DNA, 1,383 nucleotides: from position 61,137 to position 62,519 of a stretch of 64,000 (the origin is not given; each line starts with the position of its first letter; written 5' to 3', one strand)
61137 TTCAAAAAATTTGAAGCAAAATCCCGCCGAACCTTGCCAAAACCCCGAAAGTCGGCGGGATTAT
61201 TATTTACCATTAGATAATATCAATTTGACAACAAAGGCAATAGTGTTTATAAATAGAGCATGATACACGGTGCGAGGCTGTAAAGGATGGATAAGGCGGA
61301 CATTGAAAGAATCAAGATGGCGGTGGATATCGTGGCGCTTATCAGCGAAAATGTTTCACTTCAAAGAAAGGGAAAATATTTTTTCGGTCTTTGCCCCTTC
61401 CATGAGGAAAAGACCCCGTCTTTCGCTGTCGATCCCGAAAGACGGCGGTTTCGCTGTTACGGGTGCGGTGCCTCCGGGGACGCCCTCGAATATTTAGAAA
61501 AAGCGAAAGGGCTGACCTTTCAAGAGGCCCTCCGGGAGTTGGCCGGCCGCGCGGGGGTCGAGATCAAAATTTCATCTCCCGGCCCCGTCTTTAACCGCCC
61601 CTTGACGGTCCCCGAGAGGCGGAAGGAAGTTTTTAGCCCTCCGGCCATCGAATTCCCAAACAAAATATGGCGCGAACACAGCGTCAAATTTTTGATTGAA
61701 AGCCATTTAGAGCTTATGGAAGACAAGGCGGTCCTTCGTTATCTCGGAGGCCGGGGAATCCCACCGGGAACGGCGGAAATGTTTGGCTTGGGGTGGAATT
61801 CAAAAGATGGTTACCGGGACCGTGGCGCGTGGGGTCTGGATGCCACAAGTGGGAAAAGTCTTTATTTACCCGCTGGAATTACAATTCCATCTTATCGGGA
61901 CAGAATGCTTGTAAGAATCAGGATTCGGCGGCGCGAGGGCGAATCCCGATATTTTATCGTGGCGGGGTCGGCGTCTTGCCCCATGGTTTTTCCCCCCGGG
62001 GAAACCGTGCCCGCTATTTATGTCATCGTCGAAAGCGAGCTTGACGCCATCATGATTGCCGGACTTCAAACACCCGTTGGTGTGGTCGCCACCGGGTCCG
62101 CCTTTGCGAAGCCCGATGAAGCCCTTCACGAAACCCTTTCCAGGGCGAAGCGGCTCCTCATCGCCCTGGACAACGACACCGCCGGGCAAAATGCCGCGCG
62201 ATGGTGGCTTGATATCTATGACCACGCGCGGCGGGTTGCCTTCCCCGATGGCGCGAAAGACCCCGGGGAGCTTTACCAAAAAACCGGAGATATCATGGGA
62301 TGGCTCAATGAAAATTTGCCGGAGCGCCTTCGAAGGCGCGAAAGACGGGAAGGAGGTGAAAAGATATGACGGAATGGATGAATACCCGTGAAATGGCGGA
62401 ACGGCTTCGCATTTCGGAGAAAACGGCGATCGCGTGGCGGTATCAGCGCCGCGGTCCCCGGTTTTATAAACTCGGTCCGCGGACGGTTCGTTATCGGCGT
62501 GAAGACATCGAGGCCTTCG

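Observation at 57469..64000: P4-like integrative element inserted at tRNA-Arg(CCG)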

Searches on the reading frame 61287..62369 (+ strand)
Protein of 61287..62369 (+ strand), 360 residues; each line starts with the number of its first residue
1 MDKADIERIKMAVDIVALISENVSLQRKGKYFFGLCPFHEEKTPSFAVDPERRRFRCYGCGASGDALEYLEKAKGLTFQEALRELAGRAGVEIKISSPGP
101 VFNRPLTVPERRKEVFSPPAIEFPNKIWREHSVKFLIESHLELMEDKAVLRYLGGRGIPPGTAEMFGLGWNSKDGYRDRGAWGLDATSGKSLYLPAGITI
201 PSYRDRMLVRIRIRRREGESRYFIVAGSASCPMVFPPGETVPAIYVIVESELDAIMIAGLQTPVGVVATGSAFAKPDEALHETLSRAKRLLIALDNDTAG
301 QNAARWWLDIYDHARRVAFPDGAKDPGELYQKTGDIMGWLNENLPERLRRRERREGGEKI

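Call 6: search_protein_families(library=pfam, proteins=[window:61287-62369:+], max_evalue=0.01)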
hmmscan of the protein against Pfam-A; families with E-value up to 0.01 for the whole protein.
window:61287-62369:+ (360 aa): 4 families
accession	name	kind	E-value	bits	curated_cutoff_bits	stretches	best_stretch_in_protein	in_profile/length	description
PF01807.25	Zn_ribbon_DnaG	-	9.3e-32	109.2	24.9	1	3-95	3-95/98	CHC2 zinc finger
PF13155.12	Toprim_2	-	8.1e-09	36.2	22.1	1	246-328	1-86/88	Toprim-like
PF01751.28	Toprim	-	1.6e-07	31.8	23.1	1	246-312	3-85/96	Toprim domain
PF13662.12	Toprim_4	-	1.1e-05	25.9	25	1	246-306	4-69/85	Toprim domain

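Call 7: search_protein_families(library=phrogs, proteins=[window:61287-62369:+], max_evalue=0.01)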
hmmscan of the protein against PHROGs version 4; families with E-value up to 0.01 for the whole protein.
window:61287-62369:+ (360 aa): 10 families
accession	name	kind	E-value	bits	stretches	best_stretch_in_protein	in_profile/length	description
phrog_6444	-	DNA, RNA and nucleotide metabolism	1.7e-38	133.8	2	4-202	8-191/577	DNA primase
phrog_47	-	DNA, RNA and nucleotide metabolism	1.7e-30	107.3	1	13-343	29-333/947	DNA primase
phrog_18097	-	DNA, RNA and nucleotide metabolism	6.8e-25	88.8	1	3-86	4-87/199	DNA primase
phrog_11992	-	unknown function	2.3e-16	61.5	1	5-95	3-89/177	-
phrog_360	-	DNA, RNA and nucleotide metabolism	3.9e-13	50.6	1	35-87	33-85/133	DNA primase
phrog_510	-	DNA, RNA and nucleotide metabolism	1.6e-12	47.9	1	8-92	19-104/667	DNA primase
phrog_849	-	DNA, RNA and nucleotide metabolism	7.2e-10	39.4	1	62-350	68-342/435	DNA primase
phrog_26824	-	unknown function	6.8e-08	32.1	1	35-86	29-83/868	-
phrog_239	-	DNA, RNA and nucleotide metabolism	3.8e-07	30.4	1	36-332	45-298/801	DNA primase/helicase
phrog_5311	-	DNA, RNA and nucleotide metabolism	0.0022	17.3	1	36-83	102-153/692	helicase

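Call 10: find_encoding_contigs(protein=window:61287-62369:+, flank=10000, max_places=10)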
Protein window:61287-62369:+ (360 aa): 3 contigs read that carry it; 1 place shown.
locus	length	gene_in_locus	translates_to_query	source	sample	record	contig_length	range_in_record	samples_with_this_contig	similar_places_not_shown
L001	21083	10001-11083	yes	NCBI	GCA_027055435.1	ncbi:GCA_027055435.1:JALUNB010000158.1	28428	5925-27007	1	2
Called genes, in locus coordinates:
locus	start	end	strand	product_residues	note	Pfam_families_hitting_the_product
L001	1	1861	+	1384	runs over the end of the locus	PF04563:RNA_pol_Rpb2_1, PF04561:RNA_pol_Rpb2_2, PF04565:RNA_pol_Rpb2_3, PF10385:RNA_pol_Rpb2_45, PF00562:RNA_pol_Rpb2_6, PF04560:RNA_pol_Rpb2_7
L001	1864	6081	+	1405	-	PF04997:RNA_pol_Rpb1_1, PF00623:RNA_pol_Rpb1_2, PF04983:RNA_pol_Rpb1_3, PF05000:RNA_pol_Rpb1_4, PF04998:RNA_pol_Rpb1_5, PF25984:BSH_YknX (faint), PF01333:Apocytochr_F_C (faint), PF21668:RPOC_hybrid (faint)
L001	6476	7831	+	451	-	PF00589:Phage_integrase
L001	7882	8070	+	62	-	-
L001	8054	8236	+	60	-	-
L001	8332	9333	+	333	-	-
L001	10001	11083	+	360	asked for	PF01807:Zn_ribbon_DnaG, PF01751:Toprim (weak), PF13155:Toprim_2, PF13662:Toprim_4 (weak)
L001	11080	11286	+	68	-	PF12728:HTH_17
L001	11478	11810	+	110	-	-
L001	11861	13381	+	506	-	PF08706:D5_N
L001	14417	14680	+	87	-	PF04014:MazE_antitoxin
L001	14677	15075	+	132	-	PF01850:PIN (weak), PF13470:PIN_3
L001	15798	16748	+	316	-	PF00146:NADHdh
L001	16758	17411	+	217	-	-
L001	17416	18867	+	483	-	PF00361:Proton_antipo_M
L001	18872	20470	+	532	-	PF00329:Complex1_30kDa, PF00374:NiFeSe_Hases (faint), PF00346:Complex1_49kDa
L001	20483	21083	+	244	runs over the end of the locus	PF01058:Oxidored_q6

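Call 21: search_protein_families(library=ncbifam, proteins=[L001:6476-7831:+, L001:7882-8070:+, L001:8054-8236:+, L001:8332-9333:+, L001:10001-11083:+, L001:11080-11286:+, L001:11478-11810:+, L001:11861-13381:+, L001:14417-14680:+, L001:14677-15075:+], max_evalue=0.01)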
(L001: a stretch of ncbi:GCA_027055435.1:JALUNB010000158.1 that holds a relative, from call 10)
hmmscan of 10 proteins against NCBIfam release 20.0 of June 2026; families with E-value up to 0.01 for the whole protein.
L001:6476-7831:+ (451 aa): 9 families
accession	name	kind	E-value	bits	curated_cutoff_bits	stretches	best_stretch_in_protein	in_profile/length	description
NF040815.2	recomb_XerA_Arch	equivalog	5.8e-15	55.6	220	2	356-434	177-256/263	site-specific tyrosine recombinase/integron integrase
TIGR02225.1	recomb_XerD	equivalog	9.3e-10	38.3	329.6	1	357-433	198-275/290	site-specific tyrosine recombinase XerD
TIGR02224.1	recomb_XerC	equivalog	1.1e-09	38.1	335.15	1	361-439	205-284/295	tyrosine recombinase XerC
NF001399.0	PRK00283.1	subfamily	2.1e-08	33.8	279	1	361-433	210-284/300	tyrosine recombinase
TIGR02249.1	integrase_gron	subfamily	5.3e-08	32.6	265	1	375-431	244-299/315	integron integrase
NF003462.0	PRK05084.1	equivalog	4e-05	22.5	267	0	230-295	200-261/360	tyrosine recombinase XerS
NF011946.0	PRK15417.1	equivalog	6.7e-05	22.2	435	0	393-431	276-314/337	integron integrase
NF040693.1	recomb_GmtY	equivalog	0.0034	16.7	340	0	394-434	394-434/441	gamma-mobile-trio recombinase GmtY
NF007371.0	PRK09871.1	subfamily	0.0053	16.3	222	0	394-430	136-172/198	tyrosine-type DNA invertase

L001:7882-8070:+ (62 aa): 0 families

L001:8054-8236:+ (60 aa): 0 families

L001:8332-9333:+ (333 aa): 0 families

L001:10001-11083:+ (360 aa): 1 family
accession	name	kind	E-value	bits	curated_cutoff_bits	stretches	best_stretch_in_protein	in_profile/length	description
TIGR01391.1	dnaG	equivalog_domain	1.2e-43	149.5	283.6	2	3-173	4-160/414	DNA primase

L001:11080-11286:+ (68 aa): 2 families
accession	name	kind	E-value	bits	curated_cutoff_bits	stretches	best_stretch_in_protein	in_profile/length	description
NF047737.1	antiphage_MADS1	equivalog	3.8e-06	27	80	1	3-50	2-47/49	methylation-associated defense system helix-turn-helix domain-containing protein MAD1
TIGR01764.1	excise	domain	9.8e-05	22.6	28.8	1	4-52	1-47/49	excisionase family DNA-binding protein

L001:11478-11810:+ (110 aa): 0 families

L001:11861-13381:+ (506 aa): 3 families
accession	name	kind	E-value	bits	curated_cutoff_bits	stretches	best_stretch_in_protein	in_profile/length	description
NF011296.0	PRK14709.1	subfamily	2.2e-71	240.9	613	1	128-482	114-449/469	hypothetical protein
NF005477.0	PRK07078.1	subfamily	4e-62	210.5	1014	1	133-484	407-736/759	hypothetical protein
TIGR01613.1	primase_Cterm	subfamily_domain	2.5e-60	203.9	108.7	1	146-454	3-293/304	phage/plasmid primase, P4 family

L001:14417-14680:+ (87 aa): 5 families
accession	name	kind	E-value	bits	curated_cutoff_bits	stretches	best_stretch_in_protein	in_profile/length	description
TIGR01439.1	lp_hng_hel_AbrB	domain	1.5e-11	43.8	28.3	1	6-47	1-43/44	transcriptional regulator, AbrB family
NF040962.1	near_HgcAB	equivalog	3e-05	23.8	70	1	10-37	11-38/70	HgcAB-associated protein HgcC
TIGR02851.1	spore_V_T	equivalog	4e-05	23.5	235.9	1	8-64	8-66/180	stage V sporulation protein T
NF006352.0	PRK08577.1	equivalog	9.8e-05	22.4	140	1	7-41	7-41/136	hypothetical protein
NF050106.1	TA_MazE_antitoxin_Deino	equivalog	0.00023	21.3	65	1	13-44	1-32/65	type II toxin-antitoxin system MazE family antitoxin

L001:14677-15075:+ (132 aa): 2 families
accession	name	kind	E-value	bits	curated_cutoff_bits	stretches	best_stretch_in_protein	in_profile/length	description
TIGR00305.1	TIGR00305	equivalog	8.4e-19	68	29.15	1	2-114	1-115/115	putative toxin-antitoxin system toxin component, PIN family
NF046100.1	RSP_2648_fam_PIN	equivalog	0.0002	21.3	170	1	28-107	22-104/177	RSP_2648 family PIN domain-containing protein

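Call 22: search_protein_families(library=padloc, proteins=[L001:6476-7831:+, L001:7882-8070:+, L001:8054-8236:+, L001:8332-9333:+, L001:10001-11083:+, L001:11080-11286:+, L001:11478-11810:+, L001:11861-13381:+, L001:14417-14680:+, L001:14677-15075:+], max_evalue=0.01)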
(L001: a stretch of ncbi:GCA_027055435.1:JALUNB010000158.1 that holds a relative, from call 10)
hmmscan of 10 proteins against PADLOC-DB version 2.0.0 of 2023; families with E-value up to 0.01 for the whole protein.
L001:6476-7831:+ (451 aa): 0 families

L001:7882-8070:+ (62 aa): 1 family
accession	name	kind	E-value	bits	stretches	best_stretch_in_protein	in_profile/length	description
PDLC00133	GajB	-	0.0087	13.1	1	16-45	53-82/382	UrvD helicase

L001:8054-8236:+ (60 aa): 0 families

L001:8332-9333:+ (333 aa): 0 families

L001:10001-11083:+ (360 aa): 2 families
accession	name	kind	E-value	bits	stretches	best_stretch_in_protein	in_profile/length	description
PDLC03767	RT_UG29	-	4.2e-17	58.9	1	1-105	1-109/2280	DRT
PDLC03800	RTasDnaG-like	-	7.6e-17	59.2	1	27-169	68-195/550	DRT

L001:11080-11286:+ (68 aa): 1 family
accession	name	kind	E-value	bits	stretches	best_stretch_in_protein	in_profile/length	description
PDLC04133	mad1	-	3e-05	22.2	1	1-53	2-52/60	mads_1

L001:11478-11810:+ (110 aa): 0 families

L001:11861-13381:+ (506 aa): 0 families

L001:14417-14680:+ (87 aa): 0 families

L001:14677-15075:+ (132 aa): 0 families

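Call 23: search_protein_families(library=pfam, proteins=[L001:11861-13381:+, L001:14417-14680:+, L001:14677-15075:+, L001:13729-14118:+], max_evalue=0.05)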
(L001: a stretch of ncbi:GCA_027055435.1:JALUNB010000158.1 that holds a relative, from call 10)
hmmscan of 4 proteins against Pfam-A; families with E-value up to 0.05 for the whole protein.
L001:11861-13381:+ (506 aa): 2 families
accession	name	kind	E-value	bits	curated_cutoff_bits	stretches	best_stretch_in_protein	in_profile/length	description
PF08706.16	D5_N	-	2.7e-23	83.3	22.4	1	25-195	2-144/145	D5 N terminal like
PF19263.5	DUF5906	-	0.00093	20.3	27.6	1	225-337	1-107/114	Family of unknown function (DUF5906)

L001:14417-14680:+ (87 aa): 3 families
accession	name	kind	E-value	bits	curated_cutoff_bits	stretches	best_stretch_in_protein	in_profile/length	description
PF04014.23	MazE_antitoxin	-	2.9e-08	34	24.7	1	7-49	2-45/48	Antidote-toxin recognition MazE, bacterial antitoxin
PF05119.17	Terminase_4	-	0.037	14.9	24.7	1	45-82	57-94/98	Phage terminase, small subunit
PF17862.7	AAA_lid_3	-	0.038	14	27.2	0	69-83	12-26/45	AAA+ lid domain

L001:14677-15075:+ (132 aa): 3 families
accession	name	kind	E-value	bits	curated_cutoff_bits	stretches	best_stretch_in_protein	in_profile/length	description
PF13470.12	PIN_3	-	5.6e-23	82.4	27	1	2-109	1-114/115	PIN domain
PF01850.27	PIN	-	5.6e-06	27.4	23.6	1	3-113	1-116/120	PIN domain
PF16289.11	PIN_12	-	0.014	16.2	32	1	3-55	1-56/172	PIN domain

L001:13729-14118:+ (129 aa): 0 families

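Call 24: find_homologous_proteins(query=L001:11861-13381:+)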
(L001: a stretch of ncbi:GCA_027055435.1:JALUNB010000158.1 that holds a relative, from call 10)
Query L001:11861-13381:+ (506 aa): 96 proteins with E <= 0.001 among 8000 candidates.
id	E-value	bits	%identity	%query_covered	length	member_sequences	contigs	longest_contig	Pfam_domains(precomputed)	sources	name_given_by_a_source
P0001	0.0e+0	1162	100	100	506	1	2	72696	PF08706.17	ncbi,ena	-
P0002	9.7e-116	405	42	96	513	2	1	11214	PF08706.17,PF03288.23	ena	-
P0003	2.4e-109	384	41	96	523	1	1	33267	PF08706.17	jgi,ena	-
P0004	2.7e-107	377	40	95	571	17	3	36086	PF08706.17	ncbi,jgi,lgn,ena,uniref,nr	ncbi:phage/plasmid primase, P4 family [uncultured Desulfovibrio sp.]|uniref:DNA primase family prote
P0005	7.5e-107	376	40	95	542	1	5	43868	PF08706.17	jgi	jgi:putative DNA primase/helicase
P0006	1.4e-106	375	42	89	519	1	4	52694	PF08706.17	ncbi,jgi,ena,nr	ncbi:MAG TPA: DNA primase [Desulfobacteraceae bacterium]|nr:DNA primase [Desulfobacteraceae bacteriu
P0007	2.6e-106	374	39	98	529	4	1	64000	PF08706.17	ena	-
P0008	3.2e-106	374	39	96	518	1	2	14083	PF08706.17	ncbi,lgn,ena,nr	ncbi:MAG: DNA primase [Desulfobacteraceae bacterium]|nr:DNA primase [Desulfobacteraceae bacterium]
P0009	6.2e-106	373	39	95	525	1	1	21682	PF08706.17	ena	-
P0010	7.1e-106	373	38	98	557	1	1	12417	PF08706.17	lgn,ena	-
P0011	1.5e-105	372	39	96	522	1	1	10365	PF08706.17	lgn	-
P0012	2.8e-105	371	42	96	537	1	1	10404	PF08706.17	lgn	-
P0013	1.4e-104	368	40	96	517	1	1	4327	PF08706.17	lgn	-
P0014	2.8e-104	367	40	94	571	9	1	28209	PF08706.17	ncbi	-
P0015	5.8e-104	366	37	95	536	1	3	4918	PF19263.6,PF08706.17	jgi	-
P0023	1.5e-99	352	40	96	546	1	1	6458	PF08706.17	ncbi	ncbi:MAG: phage/plasmid primase, P4 family [Candidatus Hydrogenedentota bacterium]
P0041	3.1e-87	311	36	96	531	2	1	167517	PF08706.17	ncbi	ncbi:MAG: phage/plasmid primase, P4 family [Desulfuromonadales bacterium]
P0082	8.6e-40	155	31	74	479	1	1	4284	PF08706.17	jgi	jgi:P4 family phage/plasmid primase-like protien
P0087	3.9e-36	143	30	69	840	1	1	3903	PF19263.6,PF09250.17,PF08706.17,PF03288.23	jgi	jgi:P4 family phage/plasmid primase-like protien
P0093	2.0e-21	94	24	85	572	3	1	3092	PF19263.6,PF08706.17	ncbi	ncbi:MAG: phage/plasmid primase, P4 family, partial [Candidatus Acidiferrum sp.]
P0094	1.4e-15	75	27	54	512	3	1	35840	PF19263.6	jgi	jgi:P4 family phage/plasmid primase-like protien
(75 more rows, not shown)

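Call 26: find_encoding_contigs(protein=P0003, flank=10000, max_places=2)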
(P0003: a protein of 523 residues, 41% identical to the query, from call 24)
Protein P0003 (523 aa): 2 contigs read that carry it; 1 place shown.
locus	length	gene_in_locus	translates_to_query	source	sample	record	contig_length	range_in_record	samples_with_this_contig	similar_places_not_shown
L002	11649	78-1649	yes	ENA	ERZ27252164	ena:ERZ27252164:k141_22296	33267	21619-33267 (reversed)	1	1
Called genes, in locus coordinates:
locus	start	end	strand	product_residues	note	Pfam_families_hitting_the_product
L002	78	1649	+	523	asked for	PF08706:D5_N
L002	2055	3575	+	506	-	PF08273:Zn_Ribbon_Prim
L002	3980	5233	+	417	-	-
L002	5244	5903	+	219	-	-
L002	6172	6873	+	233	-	-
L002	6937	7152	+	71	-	-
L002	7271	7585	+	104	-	-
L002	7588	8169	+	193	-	-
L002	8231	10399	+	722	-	PF05876:GpA_ATPase, PF20454:GpA_nuclease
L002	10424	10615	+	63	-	-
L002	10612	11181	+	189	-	-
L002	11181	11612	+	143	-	-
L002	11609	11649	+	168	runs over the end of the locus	PF03819:MazG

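Call 27: find_encoding_contigs(protein=P0006, flank=10000, max_places=2)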
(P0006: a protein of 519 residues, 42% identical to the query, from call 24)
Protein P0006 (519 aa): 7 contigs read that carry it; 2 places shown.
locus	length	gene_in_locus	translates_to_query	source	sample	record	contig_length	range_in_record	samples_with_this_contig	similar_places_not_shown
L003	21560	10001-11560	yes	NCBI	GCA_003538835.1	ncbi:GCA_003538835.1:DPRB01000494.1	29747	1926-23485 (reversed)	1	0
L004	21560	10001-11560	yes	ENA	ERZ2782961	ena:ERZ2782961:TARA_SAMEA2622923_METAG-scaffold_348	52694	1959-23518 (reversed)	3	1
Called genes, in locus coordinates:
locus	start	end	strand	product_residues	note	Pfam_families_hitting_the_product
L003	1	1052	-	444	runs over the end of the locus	PF11185:DUF2971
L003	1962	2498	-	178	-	-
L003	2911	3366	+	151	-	-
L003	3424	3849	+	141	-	PF06892:Phage_CP76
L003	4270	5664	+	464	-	PF11638:DnaA_N, PF00308:Bac_DnaA, PF13191:AAA_16 (faint), PF01695:IstB_IS21, PF08299:Bac_DnaA_C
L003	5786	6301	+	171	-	-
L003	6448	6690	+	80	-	-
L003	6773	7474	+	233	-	-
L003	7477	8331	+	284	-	-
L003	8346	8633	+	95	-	-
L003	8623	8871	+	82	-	-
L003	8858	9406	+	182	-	PF13392:HNH_3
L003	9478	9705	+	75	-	-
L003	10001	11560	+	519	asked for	PF08706:D5_N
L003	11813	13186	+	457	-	PF08273:Zn_Ribbon_Prim (weak)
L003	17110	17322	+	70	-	PF12728:HTH_17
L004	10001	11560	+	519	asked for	PF08706:D5_N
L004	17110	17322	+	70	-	PF12728:HTH_17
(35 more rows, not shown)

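Call 28: find_encoding_contigs(protein=P0007, flank=10000, max_places=2)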
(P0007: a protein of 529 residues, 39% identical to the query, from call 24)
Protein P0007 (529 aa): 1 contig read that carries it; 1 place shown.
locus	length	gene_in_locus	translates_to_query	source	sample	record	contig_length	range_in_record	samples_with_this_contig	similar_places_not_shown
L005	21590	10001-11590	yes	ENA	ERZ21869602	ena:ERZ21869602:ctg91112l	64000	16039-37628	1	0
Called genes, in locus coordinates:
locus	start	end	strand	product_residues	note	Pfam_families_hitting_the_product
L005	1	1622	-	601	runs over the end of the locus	PF02463:SMC_N (faint), PF13175:AAA_15, PF13304:AAA_21, PF13175:AAA_15 (weak)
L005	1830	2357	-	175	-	-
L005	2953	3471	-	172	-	-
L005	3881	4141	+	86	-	-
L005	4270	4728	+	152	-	-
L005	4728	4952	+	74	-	-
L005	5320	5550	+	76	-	-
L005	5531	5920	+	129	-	-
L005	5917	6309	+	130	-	-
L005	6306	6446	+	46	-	-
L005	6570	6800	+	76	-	-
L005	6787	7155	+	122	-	-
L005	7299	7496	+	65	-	-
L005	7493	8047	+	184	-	-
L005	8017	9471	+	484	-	PF02195:ParB_N, PF17762:HTH_ParB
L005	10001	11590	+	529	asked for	PF08706:D5_N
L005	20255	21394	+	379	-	PF00589:Phage_integrase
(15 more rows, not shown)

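Call 40: find_related_loci(query=window:61287-62369:+, collection=viral_contigs, flank=10000)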
Query window:61287-62369:+ (360 aa) in viral_contigs; peptide patterns used: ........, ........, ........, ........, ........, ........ (x = any residue, [..] = any of these).
118 stretches matched a pattern; 80 encode a relative of the query (tblastn E <= 1e-3); 80 distinct loci.
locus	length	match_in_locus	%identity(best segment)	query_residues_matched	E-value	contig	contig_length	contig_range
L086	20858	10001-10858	26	4-332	1e-28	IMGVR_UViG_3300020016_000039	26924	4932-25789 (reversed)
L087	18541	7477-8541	30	6-348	4e-26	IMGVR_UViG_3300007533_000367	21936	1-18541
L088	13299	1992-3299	33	1-353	5e-25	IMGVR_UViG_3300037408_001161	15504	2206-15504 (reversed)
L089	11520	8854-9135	48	1-94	7e-24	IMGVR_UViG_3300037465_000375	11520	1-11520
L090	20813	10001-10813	30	7-301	2e-23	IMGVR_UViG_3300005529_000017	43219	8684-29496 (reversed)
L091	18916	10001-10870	26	4-334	3e-22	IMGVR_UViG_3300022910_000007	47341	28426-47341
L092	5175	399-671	47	2-92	3e-22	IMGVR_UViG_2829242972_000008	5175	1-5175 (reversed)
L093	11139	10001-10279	41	1-93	2e-21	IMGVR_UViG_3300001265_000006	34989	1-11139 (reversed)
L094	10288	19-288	44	6-94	4e-21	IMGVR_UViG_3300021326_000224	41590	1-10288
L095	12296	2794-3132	38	1-115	1e-20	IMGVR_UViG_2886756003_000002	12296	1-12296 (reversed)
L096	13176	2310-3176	26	4-334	4e-20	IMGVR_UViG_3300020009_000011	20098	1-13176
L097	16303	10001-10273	46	6-94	5e-20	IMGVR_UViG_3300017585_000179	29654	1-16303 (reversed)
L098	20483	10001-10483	31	1-174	2e-19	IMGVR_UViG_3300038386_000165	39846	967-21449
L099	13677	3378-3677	41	1-98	6e-19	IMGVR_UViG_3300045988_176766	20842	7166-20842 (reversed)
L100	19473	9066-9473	31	9-172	8e-19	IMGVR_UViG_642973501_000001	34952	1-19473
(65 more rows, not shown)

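Call 43: find_encoding_contigs(protein=P0004, flank=10000, max_places=2)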
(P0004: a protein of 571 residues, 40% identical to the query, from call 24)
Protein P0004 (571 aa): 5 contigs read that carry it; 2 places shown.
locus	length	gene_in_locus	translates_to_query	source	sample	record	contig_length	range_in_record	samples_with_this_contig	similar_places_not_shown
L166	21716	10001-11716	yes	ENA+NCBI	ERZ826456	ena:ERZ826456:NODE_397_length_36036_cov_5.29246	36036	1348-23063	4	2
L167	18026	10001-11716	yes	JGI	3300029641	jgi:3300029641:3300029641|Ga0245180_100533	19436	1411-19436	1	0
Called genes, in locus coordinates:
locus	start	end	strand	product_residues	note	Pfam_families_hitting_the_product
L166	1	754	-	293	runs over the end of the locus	PF01497:Peripla_BP_2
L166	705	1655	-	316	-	PF00005:ABC_tran, PF02463:SMC_N (faint), PF13304:AAA_21 (faint)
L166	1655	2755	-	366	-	PF01032:FecCD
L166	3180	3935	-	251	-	PF02578:Cu-oxidase_4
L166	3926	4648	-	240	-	PF01812:5-FTHF_cyc-lig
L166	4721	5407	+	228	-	PF00149:Metallophos, PF12850:Metallophos_2, PF14582:Metallophos_3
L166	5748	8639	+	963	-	PF10150:RNase_E_G, PF20833:RNase_E_G_Thio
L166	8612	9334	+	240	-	PF02677:QueH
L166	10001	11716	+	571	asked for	PF08706:D5_N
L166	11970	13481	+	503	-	PF01807:Zn_ribbon_DnaG (weak), PF08273:Zn_Ribbon_Prim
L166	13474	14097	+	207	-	PF07278:DUF1441 (weak)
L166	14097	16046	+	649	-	PF05876:GpA_ATPase, PF20454:GpA_nuclease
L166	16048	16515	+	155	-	-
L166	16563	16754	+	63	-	PF12728:HTH_17 (weak)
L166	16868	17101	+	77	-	-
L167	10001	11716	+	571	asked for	PF08706:D5_N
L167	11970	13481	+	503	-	PF01807:Zn_ribbon_DnaG (weak), PF08273:Zn_Ribbon_Prim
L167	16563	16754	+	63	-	PF12728:HTH_17 (weak)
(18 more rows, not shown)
